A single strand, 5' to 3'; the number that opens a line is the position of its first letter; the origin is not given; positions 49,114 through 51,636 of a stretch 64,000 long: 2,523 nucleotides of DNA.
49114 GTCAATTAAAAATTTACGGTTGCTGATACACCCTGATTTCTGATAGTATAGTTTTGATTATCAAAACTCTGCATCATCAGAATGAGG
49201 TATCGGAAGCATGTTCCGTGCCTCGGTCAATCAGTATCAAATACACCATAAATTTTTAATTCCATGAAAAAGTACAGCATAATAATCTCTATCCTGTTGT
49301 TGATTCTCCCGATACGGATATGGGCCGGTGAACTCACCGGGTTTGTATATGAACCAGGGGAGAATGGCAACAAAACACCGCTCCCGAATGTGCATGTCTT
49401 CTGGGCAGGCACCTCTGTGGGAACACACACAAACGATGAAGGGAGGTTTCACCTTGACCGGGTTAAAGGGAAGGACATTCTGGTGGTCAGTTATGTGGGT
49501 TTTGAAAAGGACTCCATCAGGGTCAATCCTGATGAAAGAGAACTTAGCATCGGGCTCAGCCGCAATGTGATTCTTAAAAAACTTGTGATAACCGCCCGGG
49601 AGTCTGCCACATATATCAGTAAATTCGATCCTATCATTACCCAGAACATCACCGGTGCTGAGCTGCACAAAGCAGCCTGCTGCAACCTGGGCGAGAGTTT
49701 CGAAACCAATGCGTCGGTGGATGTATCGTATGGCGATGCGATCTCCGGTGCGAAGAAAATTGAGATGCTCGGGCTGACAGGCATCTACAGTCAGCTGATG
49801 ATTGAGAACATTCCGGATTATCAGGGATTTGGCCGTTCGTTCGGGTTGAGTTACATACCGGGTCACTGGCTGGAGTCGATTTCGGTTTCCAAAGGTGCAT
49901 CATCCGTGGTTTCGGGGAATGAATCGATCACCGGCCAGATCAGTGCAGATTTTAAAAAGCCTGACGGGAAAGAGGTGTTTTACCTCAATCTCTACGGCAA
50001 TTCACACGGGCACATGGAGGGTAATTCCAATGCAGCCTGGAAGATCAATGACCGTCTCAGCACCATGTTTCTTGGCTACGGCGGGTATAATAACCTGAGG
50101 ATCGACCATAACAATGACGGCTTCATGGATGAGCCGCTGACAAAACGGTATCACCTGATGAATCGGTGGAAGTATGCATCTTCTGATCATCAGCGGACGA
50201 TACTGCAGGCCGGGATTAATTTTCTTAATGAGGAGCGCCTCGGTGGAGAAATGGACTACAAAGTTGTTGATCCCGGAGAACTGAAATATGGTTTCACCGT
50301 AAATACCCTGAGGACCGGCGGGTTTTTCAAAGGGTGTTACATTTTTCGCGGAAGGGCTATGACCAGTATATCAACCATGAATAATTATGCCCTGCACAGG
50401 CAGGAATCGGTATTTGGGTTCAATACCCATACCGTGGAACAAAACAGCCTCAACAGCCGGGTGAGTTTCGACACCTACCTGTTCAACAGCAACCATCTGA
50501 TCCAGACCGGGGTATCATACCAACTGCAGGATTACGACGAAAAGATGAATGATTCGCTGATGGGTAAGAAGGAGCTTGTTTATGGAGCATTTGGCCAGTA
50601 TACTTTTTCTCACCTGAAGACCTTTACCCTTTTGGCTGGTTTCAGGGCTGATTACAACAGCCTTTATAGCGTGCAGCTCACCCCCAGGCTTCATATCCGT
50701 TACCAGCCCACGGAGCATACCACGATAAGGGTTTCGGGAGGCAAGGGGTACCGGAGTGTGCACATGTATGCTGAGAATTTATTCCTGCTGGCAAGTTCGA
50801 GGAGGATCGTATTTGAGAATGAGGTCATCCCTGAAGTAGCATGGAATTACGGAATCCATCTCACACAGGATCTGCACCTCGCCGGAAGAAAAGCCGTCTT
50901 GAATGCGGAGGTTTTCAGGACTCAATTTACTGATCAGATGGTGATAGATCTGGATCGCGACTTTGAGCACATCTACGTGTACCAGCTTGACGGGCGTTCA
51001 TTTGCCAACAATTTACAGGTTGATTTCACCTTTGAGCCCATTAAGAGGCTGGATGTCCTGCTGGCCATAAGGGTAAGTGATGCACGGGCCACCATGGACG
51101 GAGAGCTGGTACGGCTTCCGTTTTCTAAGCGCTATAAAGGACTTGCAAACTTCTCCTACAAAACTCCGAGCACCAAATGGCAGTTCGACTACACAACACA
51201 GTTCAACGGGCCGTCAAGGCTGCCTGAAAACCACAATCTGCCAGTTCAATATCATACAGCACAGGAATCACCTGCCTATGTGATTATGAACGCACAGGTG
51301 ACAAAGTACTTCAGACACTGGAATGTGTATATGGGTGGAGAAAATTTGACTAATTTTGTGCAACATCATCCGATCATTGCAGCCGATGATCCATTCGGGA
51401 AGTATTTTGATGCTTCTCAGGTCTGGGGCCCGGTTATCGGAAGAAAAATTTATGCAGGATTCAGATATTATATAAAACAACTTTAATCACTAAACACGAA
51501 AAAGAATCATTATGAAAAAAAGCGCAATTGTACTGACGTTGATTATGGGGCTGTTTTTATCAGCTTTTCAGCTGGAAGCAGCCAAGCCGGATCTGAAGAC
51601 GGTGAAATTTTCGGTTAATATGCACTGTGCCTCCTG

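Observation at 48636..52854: Candidate metal-acquisition operon: His/Cys-rich small exported protein, TonB-dependent receptor with a vicinal-Cys plug motif, and a periplasmic HMA protein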

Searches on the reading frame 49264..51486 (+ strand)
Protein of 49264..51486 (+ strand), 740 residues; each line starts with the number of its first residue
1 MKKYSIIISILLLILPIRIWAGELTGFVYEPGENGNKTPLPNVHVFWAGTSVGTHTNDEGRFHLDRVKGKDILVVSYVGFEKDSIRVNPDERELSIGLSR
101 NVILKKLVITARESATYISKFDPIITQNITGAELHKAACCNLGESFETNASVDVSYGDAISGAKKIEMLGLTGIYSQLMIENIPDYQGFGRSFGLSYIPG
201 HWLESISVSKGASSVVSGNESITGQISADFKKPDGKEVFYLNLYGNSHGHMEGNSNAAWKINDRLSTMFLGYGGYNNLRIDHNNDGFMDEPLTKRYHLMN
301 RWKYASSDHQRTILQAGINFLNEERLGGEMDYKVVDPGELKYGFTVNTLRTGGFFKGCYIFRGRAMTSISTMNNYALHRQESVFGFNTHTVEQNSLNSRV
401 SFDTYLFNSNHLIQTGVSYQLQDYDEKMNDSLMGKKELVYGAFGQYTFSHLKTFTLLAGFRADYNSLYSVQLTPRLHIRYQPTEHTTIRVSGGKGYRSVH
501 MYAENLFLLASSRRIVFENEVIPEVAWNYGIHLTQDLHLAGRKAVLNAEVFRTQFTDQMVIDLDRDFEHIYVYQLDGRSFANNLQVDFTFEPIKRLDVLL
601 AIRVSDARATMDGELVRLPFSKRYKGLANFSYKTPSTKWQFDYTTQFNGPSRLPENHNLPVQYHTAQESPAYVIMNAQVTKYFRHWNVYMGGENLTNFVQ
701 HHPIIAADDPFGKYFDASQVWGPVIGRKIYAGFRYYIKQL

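Call 3: search_protein_families(library=pfam, proteins=[window:49264-51486:+], max_evalue=0.01)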
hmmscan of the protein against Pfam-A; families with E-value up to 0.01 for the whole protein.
window:49264-51486:+ (740 aa): 4 families
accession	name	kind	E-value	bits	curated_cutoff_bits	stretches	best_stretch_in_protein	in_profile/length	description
PF00593.30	TonB_dep_Rec_b-barrel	-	4e-14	53.7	27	1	281-695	33-436/436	TonB dependent receptor-like, beta-barrel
PF13715.12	CarbopepD_reg_2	-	1.9e-12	47.5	32.2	1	34-100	8-78/88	CarboxypepD_reg-like domain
PF07715.20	Plug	-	1.7e-07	32.1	23.9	1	125-224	8-106/107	TonB-dependent Receptor Plug Domain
PF13620.12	CarboxypepD_reg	-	1.1e-05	26.2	32.3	1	25-89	3-71/82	Carboxypeptidase regulatory-like domain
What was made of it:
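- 49264..51486 (+): TonB-dependent receptor of 740 aa: signal peptide, CarboxypepD_reg-like N-terminal extension (about residues 25-100), TonB-box-like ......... (104-112), an atypical plug and a 22-strand-type barrel. Pfam hits (call 3).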

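Call 4: search_protein_families(library=ncbifam, proteins=[window:49264-51486:+], max_evalue=0.01)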
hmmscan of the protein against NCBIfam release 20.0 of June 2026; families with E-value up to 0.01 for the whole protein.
window:49264-51486:+ (740 aa): 5 families
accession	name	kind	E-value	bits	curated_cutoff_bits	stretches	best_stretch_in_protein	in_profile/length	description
TIGR04056.1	OMP_RagA_SusC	subfamily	8.2e-11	41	368.25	1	36-214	11-186/981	SusC/RagA family TonB-linked outer membrane protein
NF010010.0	PRK13483.1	equivalog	5.8e-06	24.6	927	1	272-558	209-489/660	ligand-gated channel protein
TIGR01785.1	TonB-hemin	subfamily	9e-06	24.4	316.85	1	107-228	4-126/677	TonB-dependent heme/hemoglobin receptor family protein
NF010038.0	PRK13513.1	equivalog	0.00086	17.9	942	1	394-501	313-425/659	ligand-gated channel protein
TIGR01779.1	TonB-B12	equivalog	0.0046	15.5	599.7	0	365-499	286-414/614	TonB-dependent vitamin B12 receptor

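Call 12: find_homologous_proteins(query=window:49264-51486:+, max_evalue=1e-20)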
Query window:49264-51486:+ (740 aa): 5684 proteins with E <= 1e-20 among 8000 candidates; the best 120 are listed.
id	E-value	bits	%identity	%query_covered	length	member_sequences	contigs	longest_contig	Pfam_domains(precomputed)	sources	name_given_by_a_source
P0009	0.0e+0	1554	89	100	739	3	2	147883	PF13715.13,PF07715.21,PF00593.31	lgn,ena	-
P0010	0.0e+0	1203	69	99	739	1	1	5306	PF13715.13,PF07715.21,PF13620.13,PF00593.31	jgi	jgi:outer membrane receptor for ferrienterochelin and colicins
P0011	0.0e+0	1161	68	97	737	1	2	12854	PF13715.13,PF07715.21,PF13620.13,PF00593.31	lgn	-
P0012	0.0e+0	1152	66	99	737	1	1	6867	PF13715.13,PF07715.21,PF13620.13,PF00593.31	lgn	-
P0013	0.0e+0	1143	65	99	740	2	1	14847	PF13715.13,PF07715.21,PF00593.31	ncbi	ncbi:MAG: TonB-dependent receptor [Bacteroidales bacterium]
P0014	0.0e+0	1127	65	100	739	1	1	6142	PF13715.13,PF07715.21,PF00593.31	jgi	jgi:outer membrane receptor for ferrienterochelin and colicins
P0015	0.0e+0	1123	63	100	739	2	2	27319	PF13715.13,PF07715.21,PF13620.13,PF00593.31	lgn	-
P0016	0.0e+0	1117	64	99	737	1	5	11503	PF13715.13,PF07715.21,PF00593.31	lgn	-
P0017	0.0e+0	1100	64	99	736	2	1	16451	PF13715.13,PF07715.21,PF00593.31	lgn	-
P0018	0.0e+0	1077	63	99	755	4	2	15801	PF13715.13,PF07715.21,PF00593.31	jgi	jgi:outer membrane receptor for ferrienterochelin and colicins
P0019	0.0e+0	1070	62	99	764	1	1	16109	PF13715.13,PF07715.21,PF13620.13,PF00593.31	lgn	-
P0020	0.0e+0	1064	62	99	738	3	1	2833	PF13715.13,PF07715.21,PF13620.13,PF00593.31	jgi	-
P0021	0.0e+0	1031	61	96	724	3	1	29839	PF13715.13,PF07715.21,PF13620.13,PF00593.31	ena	-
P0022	1.4e-269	915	56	99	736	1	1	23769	PF13715.13,PF07715.21,PF00593.31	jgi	jgi:outer membrane receptor for ferrienterochelin and colicins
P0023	3.5e-240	817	52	100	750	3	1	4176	PF13715.13,PF07715.21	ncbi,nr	ncbi:MAG: carboxypeptidase-like regulatory domain-containing protein [Bacteroidales bacterium]|nr:ca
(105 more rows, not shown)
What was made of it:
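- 49264..51486 (+): 5684 proteins match at E < 1e-20 (call 12).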

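Call 16: find_related_loci(query=A1, collection=genome_contigs, flank=6000)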
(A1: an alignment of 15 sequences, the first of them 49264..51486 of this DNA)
Query A1 (740 aa) in genome_contigs; peptide patterns used: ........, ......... (x = any residue, [..] = any of these).
600 stretches matched a pattern (row limit reached: there are more); 596 encode a relative of the query (tblastn E <= 1e-3); the best 80 are kept; 80 distinct loci.
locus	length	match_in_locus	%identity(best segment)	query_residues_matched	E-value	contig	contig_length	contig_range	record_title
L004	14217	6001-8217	47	1-737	0e+0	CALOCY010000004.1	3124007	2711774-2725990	MAG: uncultured Prolixibacteraceae bacterium isolate LOGT_bin.0112 genome assembly, contig: contig_18468, whole genome s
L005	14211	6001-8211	47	1-739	0e+0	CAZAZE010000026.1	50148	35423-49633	MAG TPA_asm: uncultured Bacteroidales bacterium isolate SRP278314_co2_178 genome assembly, contig: NODE_1037_length_5014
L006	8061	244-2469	47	1-737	0e+0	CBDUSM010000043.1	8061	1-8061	MAG TPA_asm: uncultured Bacteroidales bacterium isolate SRR21487742_binner13_Refined_51 genome assembly, contig: ERZ2666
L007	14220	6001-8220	46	5-735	0e+0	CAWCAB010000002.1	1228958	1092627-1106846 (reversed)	MAG: uncultured Bacteroidetes bacterium isolate MFD03804.bin.1.79 genome assembly, contig: contig_3984, whole genome sho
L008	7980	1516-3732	45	7-735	0e+0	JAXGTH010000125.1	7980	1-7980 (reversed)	MAG: Bacteroidales bacterium isolate AnMBR.bin392 bin392_125, whole genome shotgun sequence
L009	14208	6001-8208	44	1-739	0e+0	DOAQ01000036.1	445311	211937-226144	MAG TPA_asm: Prolixibacteraceae bacterium isolate UBA12447 contig_268, whole genome shotgun sequence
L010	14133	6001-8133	45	26-737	0e+0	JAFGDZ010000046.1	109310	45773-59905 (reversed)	MAG: Bacteroidales bacterium isolate Zod_Metabat.1203 k87_9433854, whole genome shotgun sequence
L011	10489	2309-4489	43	4-738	0e+0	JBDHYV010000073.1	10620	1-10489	MAG: Bacteroidales bacterium isolate AS-MESO-OLR.112 NODE_21973_length_10620_cov_5.128901, whole genome shotgun sequence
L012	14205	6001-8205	43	1-735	0e+0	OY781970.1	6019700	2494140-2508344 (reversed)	MAG: uncultured Draconibacterium sp. isolate 170f71c0-b3b5-404f-95db-dd0d0fa2a447 genome assembly, chromosome: 1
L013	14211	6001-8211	43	1-737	0e+0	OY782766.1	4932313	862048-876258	MAG: Prolixibacteraceae bacterium isolate 5a39d30b-952b-42cf-b5cf-364178b4285b genome assembly, chromosome: 1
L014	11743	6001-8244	42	3-739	0e+0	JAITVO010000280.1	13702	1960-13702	MAG: Cytophagaceae bacterium isolate TD116_bin49 k119_217795, whole genome shotgun sequence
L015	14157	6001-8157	43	17-738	0e+0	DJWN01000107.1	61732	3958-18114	MAG TPA_asm: Bacteroidales bacterium UBA6229 UBA6229_contig_26059, whole genome shotgun sequence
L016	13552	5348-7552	43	1-735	0e+0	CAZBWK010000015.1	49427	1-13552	MAG TPA_asm: uncultured Prolixibacteraceae bacterium isolate SRP241341_co1_279 genome assembly, contig: NODE_862_length_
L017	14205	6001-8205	42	1-735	0e+0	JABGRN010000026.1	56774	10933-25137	MAG: Prolixibacteraceae bacterium isolate co234_bin80 NODE_1130_length_56774_cov_16.719530, whole genome shotgun sequenc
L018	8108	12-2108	44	40-739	0e+0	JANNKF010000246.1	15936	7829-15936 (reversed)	MAG: Bacteroidales bacterium isolate SOY_4_C_metabat_21 SOY_4_C_k141_3775334, whole genome shotgun sequence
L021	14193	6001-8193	43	6-734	0e+0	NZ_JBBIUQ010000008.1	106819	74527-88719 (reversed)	MAG: Ignavibacterium sp. isolate EPF170215_bin_57 NODE_143_length_106819_cov_9.31524, whole genome shotgun sequence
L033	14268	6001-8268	42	7-739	0e+0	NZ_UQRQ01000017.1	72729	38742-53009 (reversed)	Uncultured Sanguibacteroides sp. isolate UMGS572, whole genome shotgun sequence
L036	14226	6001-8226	42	1-737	0e+0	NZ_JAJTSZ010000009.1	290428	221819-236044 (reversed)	Dyadobacter sp. CY356 Scaffold9_1, whole genome shotgun sequence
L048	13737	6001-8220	41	1-737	9e-180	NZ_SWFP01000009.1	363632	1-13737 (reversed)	Dyadobacter bucti strain QTA69 Scaffold9_1, whole genome shotgun sequence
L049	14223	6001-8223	41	1-737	2e-179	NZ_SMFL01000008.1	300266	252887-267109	Dyadobacter psychrotolerans strain AR-3-6 contig8, whole genome shotgun sequence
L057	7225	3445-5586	41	21-737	1e-177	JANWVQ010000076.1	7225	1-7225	MAG: Ignavibacterium sp. isolate SKYG120 k141_436569, whole genome shotgun sequence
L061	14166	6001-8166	40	20-737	1e-175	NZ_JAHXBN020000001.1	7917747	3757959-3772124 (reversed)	Dyadobacter fermentans strain JDP9 Scaffold_1, whole genome shotgun sequence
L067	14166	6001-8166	41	24-738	2e-174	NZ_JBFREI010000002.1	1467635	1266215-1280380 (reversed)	Chitinophaga sp. RAB17 SCAFFOLD_1, whole genome shotgun sequence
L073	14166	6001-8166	41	24-740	6e-173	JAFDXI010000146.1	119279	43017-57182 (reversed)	MAG: Bacteroidetes bacterium isolate SZAS-21 CK_MAG-102__146__length-119279, whole genome shotgun sequence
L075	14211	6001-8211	40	9-738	1e-172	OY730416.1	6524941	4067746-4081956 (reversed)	MAG: uncultured Ferruginibacter sp. isolate 52100660-89e0-41f3-aa4d-b5ad2bee9e90 genome assembly, chromosome: 1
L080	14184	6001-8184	39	24-740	1e-170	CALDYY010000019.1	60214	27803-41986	MAG: uncultured Saprospiraceae bacterium isolate H1_Bin_Bin_68_1_1 genome assembly, contig: c_000000092894, whole genome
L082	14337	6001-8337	37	7-738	4e-170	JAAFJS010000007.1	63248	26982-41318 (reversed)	MAG: Cytophagales bacterium isolate bin4.concoct.b16b17b19.039 WN_Cytophagales_4_scaffold_7, whole genome shotgun sequen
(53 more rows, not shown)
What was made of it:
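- At least 596 receptor loci were found in species-representative genomes (call 16).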

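Call 23: search_solved_structures(query=A1, max_evalue=0.001, show_alignments=2)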
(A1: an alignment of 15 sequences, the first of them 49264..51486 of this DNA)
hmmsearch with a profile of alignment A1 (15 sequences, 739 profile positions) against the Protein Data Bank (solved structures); distinct sequences matched with E-value up to 0.001: 11.
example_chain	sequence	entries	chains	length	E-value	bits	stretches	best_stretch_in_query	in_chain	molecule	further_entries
9hfj_A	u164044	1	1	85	1.5e-07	33.3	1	23-100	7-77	SusC homolog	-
2hdf_A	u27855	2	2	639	6.1e-07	31.3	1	408-490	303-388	Colicin I receptor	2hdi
9nn6_A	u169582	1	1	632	7.3e-07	31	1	408-490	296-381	Colicin I receptor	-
6ytc_A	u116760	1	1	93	8e-05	24.3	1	32-110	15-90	TonB-dependent receptor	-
5fr8_A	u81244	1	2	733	0.00017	23.2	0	424-513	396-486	TONB-DEPENDENT SIDEROPHORE RECEPTOR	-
6i2j_A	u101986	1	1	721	0.00022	22.9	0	438-515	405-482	Ferric enterobactin receptor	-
5out_A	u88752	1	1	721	0.00025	22.7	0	438-514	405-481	Ferric enterobactin receptor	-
6q5e_A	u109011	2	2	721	0.00026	22.6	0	438-514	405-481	Ferric enterobactin receptor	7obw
5m9b_A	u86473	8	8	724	0.00026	22.6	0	438-514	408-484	Ferric enterobactin receptor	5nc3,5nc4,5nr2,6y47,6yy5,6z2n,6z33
6r1f_A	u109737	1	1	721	0.00081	21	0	438-512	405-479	Ferric enterobactin receptor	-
5mzs_A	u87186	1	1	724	0.00086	20.9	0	438-512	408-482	Ferric enterobactin receptor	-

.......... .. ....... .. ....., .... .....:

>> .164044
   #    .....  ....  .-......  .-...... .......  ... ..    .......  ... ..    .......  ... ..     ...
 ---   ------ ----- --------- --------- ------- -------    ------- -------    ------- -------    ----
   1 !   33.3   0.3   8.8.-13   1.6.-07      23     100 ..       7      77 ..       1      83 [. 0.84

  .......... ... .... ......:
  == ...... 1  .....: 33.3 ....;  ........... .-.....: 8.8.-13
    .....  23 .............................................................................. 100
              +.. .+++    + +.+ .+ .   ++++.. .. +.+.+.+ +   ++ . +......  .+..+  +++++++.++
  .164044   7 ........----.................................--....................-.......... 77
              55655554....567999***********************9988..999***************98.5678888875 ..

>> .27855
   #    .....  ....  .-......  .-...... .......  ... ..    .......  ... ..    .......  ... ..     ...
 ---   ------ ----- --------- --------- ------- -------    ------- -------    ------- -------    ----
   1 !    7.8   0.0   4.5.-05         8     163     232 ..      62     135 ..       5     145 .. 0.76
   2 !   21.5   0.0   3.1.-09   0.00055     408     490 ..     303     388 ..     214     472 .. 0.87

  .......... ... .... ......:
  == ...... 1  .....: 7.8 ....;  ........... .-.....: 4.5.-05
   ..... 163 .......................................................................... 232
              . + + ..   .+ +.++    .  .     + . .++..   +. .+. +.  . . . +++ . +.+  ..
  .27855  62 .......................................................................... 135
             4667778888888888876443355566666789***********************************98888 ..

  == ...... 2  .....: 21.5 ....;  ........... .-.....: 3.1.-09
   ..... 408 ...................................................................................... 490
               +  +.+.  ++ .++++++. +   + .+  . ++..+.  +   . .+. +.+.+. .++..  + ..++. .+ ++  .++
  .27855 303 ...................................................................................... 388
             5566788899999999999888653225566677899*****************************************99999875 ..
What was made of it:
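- Closest known: OprC / NosA copper receptors of Pseudomonas. Different: Sequence similarity is only at the superfamily level (call 23).
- The CC pair lies in the TonB-proximal part of the plug (alignment inference, call 23).
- Tried and rejected: Only remote receptor hits, and none aligns the CC region (call 23).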

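Call 28: search_protein_families(library=pfam, proteins=[L049:8286-8858:+, L049:8897-9139:+, L049:9528-10928:+, L048:2469-4700:+, L061:5110-5319:+, L067:5560-8169:+, L067:8281-8829:+, L021:8794-9225:+, L061:3925-4908:-, L036:4492-5079:+], max_evalue=0.01)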
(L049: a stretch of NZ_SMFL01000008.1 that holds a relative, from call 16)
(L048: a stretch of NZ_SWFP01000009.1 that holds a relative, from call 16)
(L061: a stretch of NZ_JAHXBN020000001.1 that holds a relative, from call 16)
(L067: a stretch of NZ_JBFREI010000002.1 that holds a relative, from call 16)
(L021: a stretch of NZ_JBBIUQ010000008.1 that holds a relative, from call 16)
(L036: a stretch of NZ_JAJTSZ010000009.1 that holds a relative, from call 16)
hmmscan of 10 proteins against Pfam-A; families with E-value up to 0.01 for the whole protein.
L049:8286-8858:+ (190 aa): 2 families
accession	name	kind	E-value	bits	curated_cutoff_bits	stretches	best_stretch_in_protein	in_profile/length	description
PF12833.13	HTH_18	-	1.2e-15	58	33.6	1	98-176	1-79/80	Helix-turn-helix domain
PF00165.29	HTH_AraC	-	2.3e-08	34.4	26.6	1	140-174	8-40/42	Bacterial regulatory helix-turn-helix proteins, AraC family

L049:8897-9139:+ (80 aa): 2 families
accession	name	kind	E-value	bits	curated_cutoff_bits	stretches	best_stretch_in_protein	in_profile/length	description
PF19335.5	HMBD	-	1.2e-09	38.4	23.6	1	39-68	1-28/28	Heavy metal binding domain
PF00684.25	DnaJ_CXXCXGXG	-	0.0081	16.8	32.7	0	13-62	18-62/65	DnaJ central domain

L049:9528-10928:+ (466 aa): 0 families

L048:2469-4700:+ (743 aa): 4 families
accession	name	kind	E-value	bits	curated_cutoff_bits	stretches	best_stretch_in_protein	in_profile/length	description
PF00122.25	E1-E2_ATPase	-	6.3e-61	205.5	28.1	1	229-409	2-180/181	E1-E2 ATPase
PF00702.32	Hydrolase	-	9.3e-37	127.7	26.4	1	426-643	1-191/191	haloacid dehalogenase-like hydrolase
PF00403.32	HMA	-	4.2e-10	40.3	24.8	1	11-71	1-61/62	Heavy-metal-associated domain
PF08282.18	Hydrolase_3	-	4.5e-07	30.3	20.9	1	615-665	195-245/255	haloacid dehalogenase-like hydrolase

L061:5110-5319:+ (69 aa): 1 family
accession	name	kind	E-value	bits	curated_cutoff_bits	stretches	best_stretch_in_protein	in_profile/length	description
PF00403.32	HMA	-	9.5e-06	26.4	24.8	1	9-63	6-61/62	Heavy-metal-associated domain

L067:5560-8169:+ (869 aa): 5 families
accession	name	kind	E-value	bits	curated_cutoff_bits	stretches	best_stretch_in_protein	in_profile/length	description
PF00593.30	TonB_dep_Rec_b-barrel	-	2.4e-23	84.1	27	1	411-826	21-436/436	TonB dependent receptor-like, beta-barrel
PF13715.12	CarbopepD_reg_2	-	3.9e-14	52.9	32.2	1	148-222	1-77/88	CarboxypepD_reg-like domain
PF13620.12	CarboxypepD_reg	-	3.3e-07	31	32.3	1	147-214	1-72/82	Carboxypeptidase regulatory-like domain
PF00403.32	HMA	-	8.2e-07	29.8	24.8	1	45-102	1-60/62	Heavy-metal-associated domain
PF07715.20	Plug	-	7.7e-06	26.8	23.9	1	246-347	6-106/107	TonB-dependent Receptor Plug Domain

L067:8281-8829:+ (182 aa): 1 family
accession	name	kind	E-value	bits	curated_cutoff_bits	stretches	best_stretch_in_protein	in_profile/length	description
PF06144.19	DNA_pol3_delta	-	0.0003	21.2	21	1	86-156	28-100/124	DNA polymerase III, delta subunit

L021:8794-9225:+ (143 aa): 0 families

L061:3925-4908:- (327 aa): 2 families
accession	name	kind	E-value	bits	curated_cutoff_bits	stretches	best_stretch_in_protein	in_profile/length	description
PF13310.11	Virulence_RhuM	-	7.7e-19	68.4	33.7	1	70-200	9-136/252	Virulence protein RhuM family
PF02661.23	Fic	-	3e-12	47.7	24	1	220-277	24-93/93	Fic/DOC family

L036:4492-5079:+ (195 aa): 1 family
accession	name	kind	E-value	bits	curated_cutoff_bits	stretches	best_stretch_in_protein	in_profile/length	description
PF05685.18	Uma2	-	2.8e-28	99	27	1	10-171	2-160/172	Putative restriction endonuclease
